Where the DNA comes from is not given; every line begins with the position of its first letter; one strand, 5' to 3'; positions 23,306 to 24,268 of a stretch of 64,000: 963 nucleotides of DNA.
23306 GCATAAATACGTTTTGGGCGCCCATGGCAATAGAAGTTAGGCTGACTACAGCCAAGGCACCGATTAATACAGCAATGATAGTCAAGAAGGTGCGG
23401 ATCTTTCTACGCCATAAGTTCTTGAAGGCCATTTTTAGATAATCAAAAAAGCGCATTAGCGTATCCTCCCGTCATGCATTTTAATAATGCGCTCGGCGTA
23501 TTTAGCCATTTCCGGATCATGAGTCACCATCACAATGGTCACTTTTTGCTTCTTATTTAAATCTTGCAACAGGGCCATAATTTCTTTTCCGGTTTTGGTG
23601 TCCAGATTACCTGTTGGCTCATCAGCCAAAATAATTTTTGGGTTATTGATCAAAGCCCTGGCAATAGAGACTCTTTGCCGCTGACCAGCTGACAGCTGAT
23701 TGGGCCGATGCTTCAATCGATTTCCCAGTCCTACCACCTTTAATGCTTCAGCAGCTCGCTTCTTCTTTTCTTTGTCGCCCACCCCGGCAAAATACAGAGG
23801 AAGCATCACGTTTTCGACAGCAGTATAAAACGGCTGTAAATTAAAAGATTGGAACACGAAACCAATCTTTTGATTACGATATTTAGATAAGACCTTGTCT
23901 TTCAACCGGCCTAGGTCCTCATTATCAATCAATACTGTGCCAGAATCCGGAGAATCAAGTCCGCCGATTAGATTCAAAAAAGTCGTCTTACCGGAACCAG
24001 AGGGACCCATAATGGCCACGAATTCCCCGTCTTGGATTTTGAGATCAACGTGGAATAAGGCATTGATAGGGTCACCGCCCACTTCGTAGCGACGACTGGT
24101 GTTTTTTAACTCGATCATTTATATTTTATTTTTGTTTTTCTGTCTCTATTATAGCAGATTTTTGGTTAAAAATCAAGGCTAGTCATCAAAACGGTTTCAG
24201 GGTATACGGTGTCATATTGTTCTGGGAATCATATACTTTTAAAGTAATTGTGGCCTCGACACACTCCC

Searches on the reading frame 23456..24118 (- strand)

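Call 66: search_protein_families(library=pfam, proteins=[window:23456-24118:-], max_evalue=0.0001)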
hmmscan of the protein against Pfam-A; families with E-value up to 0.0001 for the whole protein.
window:23456-24118:- (220 aa): 3 families
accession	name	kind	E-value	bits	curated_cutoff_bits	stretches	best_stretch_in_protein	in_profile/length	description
PF00005.33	ABC_tran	-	8.6e-38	130.5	25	1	23-169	3-136/137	ABC transporter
PF02463.25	SMC_N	-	3.6e-06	27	40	0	136-215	131-212/220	RecF/RecN/SMC N terminal domain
PF13304.12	AAA_21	-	7.3e-06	26.7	27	0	33-54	1-22/304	AAA domain, putative AbiEii toxin, Type IV TA system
